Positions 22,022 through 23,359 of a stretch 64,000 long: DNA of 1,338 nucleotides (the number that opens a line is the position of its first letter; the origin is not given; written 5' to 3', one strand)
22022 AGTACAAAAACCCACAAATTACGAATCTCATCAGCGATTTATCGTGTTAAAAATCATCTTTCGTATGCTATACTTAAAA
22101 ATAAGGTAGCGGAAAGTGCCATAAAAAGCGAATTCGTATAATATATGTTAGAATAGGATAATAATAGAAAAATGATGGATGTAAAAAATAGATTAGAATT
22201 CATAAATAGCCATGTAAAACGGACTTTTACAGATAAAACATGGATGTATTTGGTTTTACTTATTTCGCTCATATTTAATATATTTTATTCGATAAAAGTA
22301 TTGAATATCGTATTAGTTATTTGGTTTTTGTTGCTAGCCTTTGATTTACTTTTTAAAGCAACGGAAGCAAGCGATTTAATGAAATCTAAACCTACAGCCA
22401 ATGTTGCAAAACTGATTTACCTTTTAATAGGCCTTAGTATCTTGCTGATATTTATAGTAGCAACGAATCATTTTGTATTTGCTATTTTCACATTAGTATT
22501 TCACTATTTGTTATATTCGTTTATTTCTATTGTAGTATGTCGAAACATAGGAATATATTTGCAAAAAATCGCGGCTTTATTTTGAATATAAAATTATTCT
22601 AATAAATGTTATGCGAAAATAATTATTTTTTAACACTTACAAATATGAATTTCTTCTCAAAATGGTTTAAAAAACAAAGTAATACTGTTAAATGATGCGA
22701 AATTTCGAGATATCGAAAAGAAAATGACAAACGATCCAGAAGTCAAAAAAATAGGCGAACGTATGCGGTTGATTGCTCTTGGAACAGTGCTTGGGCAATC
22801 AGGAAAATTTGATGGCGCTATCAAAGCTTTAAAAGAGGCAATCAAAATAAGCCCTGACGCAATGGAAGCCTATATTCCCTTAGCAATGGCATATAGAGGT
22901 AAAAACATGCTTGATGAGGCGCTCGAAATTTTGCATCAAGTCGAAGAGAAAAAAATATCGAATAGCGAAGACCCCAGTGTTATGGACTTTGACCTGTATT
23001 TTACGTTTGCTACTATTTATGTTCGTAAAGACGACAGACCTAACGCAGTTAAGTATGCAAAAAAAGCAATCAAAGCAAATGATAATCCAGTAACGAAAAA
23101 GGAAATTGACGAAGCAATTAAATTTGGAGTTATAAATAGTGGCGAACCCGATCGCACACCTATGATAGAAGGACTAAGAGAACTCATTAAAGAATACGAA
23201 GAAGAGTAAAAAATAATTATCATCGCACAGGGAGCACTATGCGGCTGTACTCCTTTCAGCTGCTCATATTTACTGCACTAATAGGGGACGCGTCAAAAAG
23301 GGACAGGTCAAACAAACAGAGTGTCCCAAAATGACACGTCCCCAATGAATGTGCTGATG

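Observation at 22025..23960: Low-GC island (~1.9 kb) carrying membrane, TPR-like and HEPN-like genes between gltD and a nitroreductase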

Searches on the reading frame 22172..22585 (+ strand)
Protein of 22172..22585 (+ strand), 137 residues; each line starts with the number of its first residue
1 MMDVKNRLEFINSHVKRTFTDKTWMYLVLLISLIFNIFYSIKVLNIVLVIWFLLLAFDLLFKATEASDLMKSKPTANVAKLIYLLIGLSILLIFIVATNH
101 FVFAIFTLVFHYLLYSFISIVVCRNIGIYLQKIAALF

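Call 4: search_protein_families(library=pfam, proteins=[window:22172-22585:+], max_evalue=1)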
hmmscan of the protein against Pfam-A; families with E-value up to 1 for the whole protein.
window:22172-22585:+ (137 aa): 0 families

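Call 5: search_protein_families(library=padloc, proteins=[window:22172-22585:+], max_evalue=1)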
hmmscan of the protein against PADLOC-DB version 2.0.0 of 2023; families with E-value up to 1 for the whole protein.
window:22172-22585:+ (137 aa): 0 families

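Call 6: search_protein_families(library=ncbifam, proteins=[window:22172-22585:+], max_evalue=1)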
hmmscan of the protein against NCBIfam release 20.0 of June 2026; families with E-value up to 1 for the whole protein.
window:22172-22585:+ (137 aa): 2 families
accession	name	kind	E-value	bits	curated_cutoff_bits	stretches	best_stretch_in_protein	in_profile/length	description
NF043039.1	HgcAB_like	equivalog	0.6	9.6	285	1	23-127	161-269/350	HgcAB-like fusion protein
TIGR01842.1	type_I_sec_PrtD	subfamily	0.62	8.5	510.15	1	3-58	107-162/544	type I secretion system permease/ATPase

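Call 7: search_protein_families(library=phrogs, proteins=[window:22172-22585:+], max_evalue=1)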
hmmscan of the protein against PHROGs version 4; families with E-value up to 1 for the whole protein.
window:22172-22585:+ (137 aa): 0 families

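Call 29: find_homologous_proteins(query=window:22172-22582:+, max_evalue=0.01)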
Query window:22172-22582:+ (137 aa): 2 proteins with E <= 0.01 among 98 candidates.
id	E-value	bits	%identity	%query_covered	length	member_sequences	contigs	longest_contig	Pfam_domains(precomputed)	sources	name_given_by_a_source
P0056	3.1e-75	268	100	99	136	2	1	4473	-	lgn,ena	-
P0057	2.0e-47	179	66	95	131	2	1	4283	-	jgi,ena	-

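Call 31: find_encoding_contigs(protein=P0057, flank=5000, max_places=3)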
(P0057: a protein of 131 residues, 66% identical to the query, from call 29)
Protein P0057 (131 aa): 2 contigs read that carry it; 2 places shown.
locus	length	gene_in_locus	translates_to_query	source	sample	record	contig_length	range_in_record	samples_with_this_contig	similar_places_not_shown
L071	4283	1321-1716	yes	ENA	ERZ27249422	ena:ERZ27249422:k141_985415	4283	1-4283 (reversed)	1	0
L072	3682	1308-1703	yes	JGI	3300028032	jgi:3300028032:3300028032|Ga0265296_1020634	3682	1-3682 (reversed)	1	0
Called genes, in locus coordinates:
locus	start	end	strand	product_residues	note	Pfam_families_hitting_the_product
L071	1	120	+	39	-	?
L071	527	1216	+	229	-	-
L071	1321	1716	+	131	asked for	-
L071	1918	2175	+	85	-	PF01402:RHH_1 (weak)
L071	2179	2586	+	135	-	PF01850:PIN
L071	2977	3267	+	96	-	-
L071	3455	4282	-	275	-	?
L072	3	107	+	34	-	?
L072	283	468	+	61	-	-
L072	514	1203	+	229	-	-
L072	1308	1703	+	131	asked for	-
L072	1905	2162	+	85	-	PF01402:RHH_1 (weak)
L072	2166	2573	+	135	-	PF01850:PIN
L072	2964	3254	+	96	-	-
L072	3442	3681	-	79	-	?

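Call 53: search_protein_families(library=ncbifam, proteins=[L071:527-1213:+], max_evalue=0.001)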
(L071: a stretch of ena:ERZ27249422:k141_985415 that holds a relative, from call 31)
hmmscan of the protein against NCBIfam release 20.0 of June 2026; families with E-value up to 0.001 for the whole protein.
L071:527-1213:+ (229 aa): 0 families

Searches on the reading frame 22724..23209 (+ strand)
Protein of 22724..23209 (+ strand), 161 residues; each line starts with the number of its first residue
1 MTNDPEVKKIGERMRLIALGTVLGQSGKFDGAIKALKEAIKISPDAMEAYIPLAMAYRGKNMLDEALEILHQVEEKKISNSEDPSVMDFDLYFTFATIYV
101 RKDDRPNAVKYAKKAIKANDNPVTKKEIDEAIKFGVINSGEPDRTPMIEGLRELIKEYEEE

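Call 4: search_protein_families(library=pfam, proteins=[window:22724-23209:+], max_evalue=1)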
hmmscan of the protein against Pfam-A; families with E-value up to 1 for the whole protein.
window:22724-23209:+ (161 aa): 25 families
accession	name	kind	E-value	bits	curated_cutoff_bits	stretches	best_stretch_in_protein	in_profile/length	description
PF13181.12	TPR_8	-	7.4e-12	44.9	25.7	2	18-45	6-33/34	Tetratricopeptide repeat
PF07719.23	TPR_2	-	2.5e-11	43.2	27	2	16-45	4-33/34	Tetratricopeptide repeat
PF00515.34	TPR_1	-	1.4e-09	37.8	27.8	1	19-45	7-33/34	Tetratricopeptide repeat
PF14559.12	TPR_19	-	3.6e-09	37.2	25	1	25-75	3-53/68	Tetratricopeptide repeat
PF13428.12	TPR_14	-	2.3e-08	34.3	23.5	1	16-54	4-42/44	Tetratricopeptide repeat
PF13414.12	TPR_11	-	1.2e-07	31.7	26.8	1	25-57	6-38/42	TPR repeat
PF13432.12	TPR_16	-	1.9e-07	31.8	32.7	1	18-70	2-54/65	Tetratricopeptide repeat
PF13424.12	TPR_12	-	2.4e-07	31.3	30.1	2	15-43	47-75/77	Tetratricopeptide repeat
PF13174.12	TPR_6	-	3.3e-06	27.8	26.3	0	53-74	6-27/33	Tetratricopeptide repeat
PF13176.12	TPR_7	-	3.2e-05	24.1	27.9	0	53-72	5-24/36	Tetratricopeptide repeat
PF13374.12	TPR_10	-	3.8e-05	24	27.5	1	17-42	6-31/42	Tetratricopeptide repeat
PF23914.1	TPR_CcmH_CycH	-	0.00023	21.5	42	1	18-90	55-130/158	Cytochrome c-type biogenesis protein H TPR domain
PF13431.12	TPR_17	-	0.0012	19.4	24.4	1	36-68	2-34/34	Tetratricopeptide repeat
PF25058.1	ARM_TT21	-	0.0032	17.9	27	1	20-117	14-85/155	Tetratricopeptide repeat protein 21 ARM repeat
PF25063.1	ARM_TT21_C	-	0.0046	17.3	35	1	24-121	32-127/209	Tetratricopeptide repeat protein 21 C-terminal ARM domain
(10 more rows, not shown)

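Call 5: search_protein_families(library=padloc, proteins=[window:22724-23209:+], max_evalue=1)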
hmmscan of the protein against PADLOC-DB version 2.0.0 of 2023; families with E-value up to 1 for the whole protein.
window:22724-23209:+ (161 aa): 3 families
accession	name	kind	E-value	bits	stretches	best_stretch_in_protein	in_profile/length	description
PDLC01172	TPR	-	0.0032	14.3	1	13-66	83-313/448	TPR repeats containing protein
PDLC04781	PDC-M71B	-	0.0095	12.7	1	26-121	362-453/515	-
PDLC01101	PrimPol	-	0.03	11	1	27-120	47-130/490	adaptation polymerase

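Call 6: search_protein_families(library=ncbifam, proteins=[window:22724-23209:+], max_evalue=1)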
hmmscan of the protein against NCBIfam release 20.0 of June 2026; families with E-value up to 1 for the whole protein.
window:22724-23209:+ (161 aa): 29 families (the best 25 are shown)
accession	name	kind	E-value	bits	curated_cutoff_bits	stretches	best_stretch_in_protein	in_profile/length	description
TIGR02917.1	PEP_TPR_lipo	equivalog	9.7e-09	33.6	312.2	2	19-73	843-897/899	XrtA/PEP-CTERM system TPR-repeat protein PrsT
NF040959.1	MamA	equivalog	3.7e-08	33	200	1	19-75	145-201/204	magnetosome protein MamA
NF047558.1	TPR_END_plus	domain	8.7e-08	32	32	2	92-121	2-31/56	TPR end-of-group domain-containing protein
TIGR02521.1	type_IV_pilW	equivalog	9.2e-05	22.1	154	1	18-67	36-85/234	type IV pilus biogenesis/stability protein PilW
NF052312.1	T9SS_PorW_SprE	equivalog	0.00092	18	250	1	14-124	218-325/716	type IX secretion system periplasmic lipoprotein PorW/SprE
NF053607.1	CHU_0125_OmpA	equivalog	0.0013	17.3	620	1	25-132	31-130/639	CHU_0125 family OmpA-like outer membrane integrity protein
NF007302.0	PRK09782.1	equivalog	0.002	16.1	1223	1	18-126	617-717/990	phage receptor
TIGR02552.1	LcrH_SycD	equivalog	0.0034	17.1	104.8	1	17-82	56-121/136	SycD/LcrH family type III secretion system chaperone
NF053520.1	HK_Porph_FimS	equivalog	0.0037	15.6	600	1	21-118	92-193/618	sensor histidine kinase FimS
NF052415.1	T3SS_chap_SctY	equivalog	0.0053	17.3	70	1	18-86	11-79/106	type III secretion apparatus assembly chaperone SctY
NF008757.0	PRK11788.1-5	equivalog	0.0058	15.8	363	1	13-123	107-214/388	lipopolysaccharide assembly protein LapB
NF008756.0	PRK11788.1-4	equivalog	0.0082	15.2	474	1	27-122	194-282/389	lipopolysaccharide assembly protein LapB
TIGR02795.1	tol_pal_ybgF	equivalog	0.012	16.2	90.1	1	19-76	45-105/119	tol-pal system protein YbgF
NF047507.1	TPR_BatC_Lepto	exception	0.016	14.7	175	1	63-126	74-134/214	TPR repeat-containing protein BatC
NF047371.1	FlcA_CTERM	equivalog_domain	0.017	13.6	300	1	27-135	327-438/646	periplasmic flagellar collar protein FlcA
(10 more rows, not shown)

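Call 7: search_protein_families(library=phrogs, proteins=[window:22724-23209:+], max_evalue=1)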
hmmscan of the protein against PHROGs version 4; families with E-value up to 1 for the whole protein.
window:22724-23209:+ (161 aa): 5 families
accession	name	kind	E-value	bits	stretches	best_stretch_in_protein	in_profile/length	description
phrog_7590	-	unknown function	1.6e-06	29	1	22-119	64-153/234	-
phrog_5208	-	unknown function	0.0098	15.9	0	18-51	223-256/372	-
phrog_23034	-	unknown function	0.021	15.8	1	38-73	101-136/145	-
phrog_24039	-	unknown function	0.036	13.4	1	25-123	562-653/780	-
phrog_13126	-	moron, auxiliary metabolic gene and host takeover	0.041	14.1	1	26-127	242-350/394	beta-1,4-glycosyltransferase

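Call 30: find_homologous_proteins(query=window:22724-23206:+, max_evalue=0.001)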
Query window:22724-23206:+ (161 aa): 7 proteins with E <= 0.001 among 100 candidates.
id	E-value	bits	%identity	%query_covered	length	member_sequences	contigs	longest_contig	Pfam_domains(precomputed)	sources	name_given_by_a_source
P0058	4.7e-89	314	100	92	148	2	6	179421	PF14559.13,PF13414.13,PF00515.35,PF13424.13,PF13176.13,PF21033.5,PF13432.13,PF13428.13,PF13181.13,PF07719.24,PF13174.13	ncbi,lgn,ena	-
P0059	3.4e-63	230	71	99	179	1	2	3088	PF13431.13,PF13414.13,PF13176.13,PF13428.13,PF13374.13,PF14559.13,PF00515.35,PF13432.13,PF13429.13,PF13181.13,PF07719.24,PF13174.13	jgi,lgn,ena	-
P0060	2.3e-61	224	72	99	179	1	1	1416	PF14559.13,PF13414.13,PF00515.35,PF13424.13,PF13176.13,PF13432.13,PF13428.13,PF13181.13,PF07719.24,PF13174.13,PF13374.13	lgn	-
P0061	3.3e-54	201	67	95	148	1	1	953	PF14559.13,PF13414.13,PF00515.35,PF13428.13,PF13181.13,PF07719.24,PF13174.13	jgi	-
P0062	9.5e-54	199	64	100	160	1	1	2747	PF14559.13,PF13431.13,PF13414.13,PF00515.35,PF13424.13,PF21033.5,PF13428.13,PF13181.13,PF07719.24,PF13174.13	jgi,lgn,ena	-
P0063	1.4e-50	189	63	99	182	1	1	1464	PF14559.13,PF00515.35,PF13181.13,PF07719.24,PF13174.13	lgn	-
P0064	4.1e-34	136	46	99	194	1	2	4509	PF14559.13,PF13414.13,PF00515.35,PF13424.13,PF21033.5,PF13181.13,PF07719.24,PF13174.13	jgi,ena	-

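Call 32: find_encoding_contigs(protein=P0059, flank=5000, max_places=3)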
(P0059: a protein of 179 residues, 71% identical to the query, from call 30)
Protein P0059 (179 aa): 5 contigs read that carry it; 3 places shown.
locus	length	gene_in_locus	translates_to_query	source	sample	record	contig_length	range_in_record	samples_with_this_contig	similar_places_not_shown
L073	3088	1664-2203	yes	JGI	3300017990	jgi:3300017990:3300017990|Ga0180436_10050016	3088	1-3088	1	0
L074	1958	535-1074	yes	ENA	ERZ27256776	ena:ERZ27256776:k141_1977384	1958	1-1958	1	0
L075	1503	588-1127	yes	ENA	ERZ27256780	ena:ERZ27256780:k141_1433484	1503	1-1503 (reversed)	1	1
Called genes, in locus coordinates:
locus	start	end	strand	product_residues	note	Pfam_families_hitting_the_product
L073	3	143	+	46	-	?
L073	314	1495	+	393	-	PF00083:Sugar_tr (weak), PF07690:MFS_1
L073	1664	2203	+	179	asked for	PF13429:TPR_15 (weak), PF13174:TPR_6 (faint), PF00515:TPR_1 (faint), PF07719:TPR_2 (faint), PF13176:TPR_7 (faint), PF13374:TPR_10 (faint), PF13414:TPR_11 (weak), PF14559:TPR_19, +4 more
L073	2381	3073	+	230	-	-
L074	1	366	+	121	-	?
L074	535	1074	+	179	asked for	PF13429:TPR_15 (weak), PF13174:TPR_6 (faint), PF00515:TPR_1 (faint), PF07719:TPR_2 (faint), PF13176:TPR_7 (faint), PF13374:TPR_10 (faint), PF13414:TPR_11 (weak), PF14559:TPR_19, +4 more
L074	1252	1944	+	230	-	-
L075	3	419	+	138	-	?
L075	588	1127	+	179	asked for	PF13429:TPR_15 (weak), PF13174:TPR_6 (faint), PF00515:TPR_1 (faint), PF07719:TPR_2 (faint), PF13176:TPR_7 (faint), PF13374:TPR_10 (faint), PF13414:TPR_11 (weak), PF14559:TPR_19, +4 more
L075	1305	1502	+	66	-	?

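Call 33: find_encoding_contigs(protein=P0064, flank=5000, max_places=3)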
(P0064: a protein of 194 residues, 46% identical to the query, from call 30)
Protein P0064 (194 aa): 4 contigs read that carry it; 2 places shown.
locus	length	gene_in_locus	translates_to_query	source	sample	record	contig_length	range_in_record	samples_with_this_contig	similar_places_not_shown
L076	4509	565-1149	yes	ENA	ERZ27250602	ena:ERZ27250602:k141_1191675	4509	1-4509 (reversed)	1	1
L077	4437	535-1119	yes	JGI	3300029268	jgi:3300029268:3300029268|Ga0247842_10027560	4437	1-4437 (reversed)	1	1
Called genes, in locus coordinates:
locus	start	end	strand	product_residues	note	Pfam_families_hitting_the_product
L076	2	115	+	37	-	?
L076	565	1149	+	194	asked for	PF13174:TPR_6 (faint), PF21033:RMD1-3 (faint), PF00515:TPR_1 (weak), PF07719:TPR_2 (faint), PF13424:TPR_12 (faint), PF13414:TPR_11 (weak), PF14559:TPR_19 (weak), PF00515:TPR_1 (weak), +1 more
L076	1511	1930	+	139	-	PF13247:Fer4_11, PF14697:Fer4_21 (weak), PF12838:Fer4_7 (weak), PF13187:Fer4_9 (weak), PF00037:Fer4 (weak), PF12837:Fer4_6 (weak), PF13237:Fer4_10 (weak), PF13187:Fer4_9 (weak)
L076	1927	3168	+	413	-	PF01262:AlaDh_PNT_C (faint), PF07992:Pyr_redox_2, PF13738:Pyr_redox_3, PF00070:Pyr_redox, PF18267:Rubredoxin_C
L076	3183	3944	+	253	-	PF01493:GXGXG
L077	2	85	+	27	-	?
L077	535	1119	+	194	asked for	PF13174:TPR_6 (faint), PF21033:RMD1-3 (faint), PF00515:TPR_1 (weak), PF07719:TPR_2 (faint), PF13424:TPR_12 (faint), PF13414:TPR_11 (weak), PF14559:TPR_19 (weak), PF00515:TPR_1 (weak), +1 more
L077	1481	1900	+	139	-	PF13247:Fer4_11, PF14697:Fer4_21 (weak), PF12838:Fer4_7 (weak), PF13187:Fer4_9 (weak), PF00037:Fer4 (weak), PF12837:Fer4_6 (weak), PF13237:Fer4_10 (weak), PF13187:Fer4_9 (weak)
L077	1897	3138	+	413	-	PF01262:AlaDh_PNT_C (faint), PF07992:Pyr_redox_2, PF13738:Pyr_redox_3, PF00070:Pyr_redox, PF18267:Rubredoxin_C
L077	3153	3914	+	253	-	PF01493:GXGXG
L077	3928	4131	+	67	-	-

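Call 69: find_encoding_contigs(protein=P0058, flank=4000, max_places=8)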
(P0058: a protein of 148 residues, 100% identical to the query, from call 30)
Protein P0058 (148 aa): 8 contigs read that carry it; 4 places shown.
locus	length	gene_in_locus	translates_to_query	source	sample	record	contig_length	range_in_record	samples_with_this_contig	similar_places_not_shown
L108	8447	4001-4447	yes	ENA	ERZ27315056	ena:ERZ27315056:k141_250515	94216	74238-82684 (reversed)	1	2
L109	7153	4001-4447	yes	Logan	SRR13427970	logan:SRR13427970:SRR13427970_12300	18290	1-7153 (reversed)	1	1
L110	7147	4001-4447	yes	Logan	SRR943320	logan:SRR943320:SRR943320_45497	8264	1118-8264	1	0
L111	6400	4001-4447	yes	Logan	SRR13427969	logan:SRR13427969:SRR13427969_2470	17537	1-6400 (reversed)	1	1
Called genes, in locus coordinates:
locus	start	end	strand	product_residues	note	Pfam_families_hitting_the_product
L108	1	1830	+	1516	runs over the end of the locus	PF00310:GATase_2, PF04898:Glu_syn_central, PF01645:Glu_synthase, PF01493:GXGXG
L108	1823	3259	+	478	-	PF14691:Fer4_20, PF07992:Pyr_redox_2 (weak), PF00070:Pyr_redox (weak), PF00890:FAD_binding_2 (weak), PF01266:DAO (weak), PF03486:HI0933_like (weak), PF07992:Pyr_redox_2, PF13450:NAD_binding_8, +5 more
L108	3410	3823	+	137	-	-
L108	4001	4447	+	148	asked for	PF00515:TPR_1 (faint), PF07719:TPR_2 (faint), PF13174:TPR_6 (faint), PF13176:TPR_7 (faint), PF13181:TPR_8 (faint), PF13432:TPR_16 (weak), PF13414:TPR_11 (weak), PF14559:TPR_19, +3 more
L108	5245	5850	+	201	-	PF14512:TM1586_NiRdase (faint), PF00881:Nitroreductase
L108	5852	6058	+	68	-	-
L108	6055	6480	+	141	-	PF01243:PNPOx_N, PF12766:Pyridox_oxase_2, PF12900:Pyridox_ox_2 (weak), PF16242:Pyrid_ox_like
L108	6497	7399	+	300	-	PF01207:Dus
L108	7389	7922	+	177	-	-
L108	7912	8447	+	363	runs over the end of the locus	PF00365:PFK, PF01513:NAD_kinase (weak)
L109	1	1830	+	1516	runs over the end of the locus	PF00310:GATase_2, PF04898:Glu_syn_central, PF01645:Glu_synthase, PF01493:GXGXG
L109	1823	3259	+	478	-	PF14691:Fer4_20, PF07992:Pyr_redox_2 (weak), PF00070:Pyr_redox (weak), PF00890:FAD_binding_2 (weak), PF01266:DAO (weak), PF03486:HI0933_like (weak), PF07992:Pyr_redox_2, PF13450:NAD_binding_8, +5 more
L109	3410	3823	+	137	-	-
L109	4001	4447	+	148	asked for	PF00515:TPR_1 (faint), PF07719:TPR_2 (faint), PF13174:TPR_6 (faint), PF13176:TPR_7 (faint), PF13181:TPR_8 (faint), PF13432:TPR_16 (weak), PF13414:TPR_11 (weak), PF14559:TPR_19, +3 more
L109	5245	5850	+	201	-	PF14512:TM1586_NiRdase (faint), PF00881:Nitroreductase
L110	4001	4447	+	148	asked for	PF00515:TPR_1 (faint), PF07719:TPR_2 (faint), PF13174:TPR_6 (faint), PF13176:TPR_7 (faint), PF13181:TPR_8 (faint), PF13432:TPR_16 (weak), PF13414:TPR_11 (weak), PF14559:TPR_19, +3 more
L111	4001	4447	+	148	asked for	PF00515:TPR_1 (faint), PF07719:TPR_2 (faint), PF13174:TPR_6 (faint), PF13176:TPR_7 (faint), PF13181:TPR_8 (faint), PF13432:TPR_16 (weak), PF13414:TPR_11 (weak), PF14559:TPR_19, +3 more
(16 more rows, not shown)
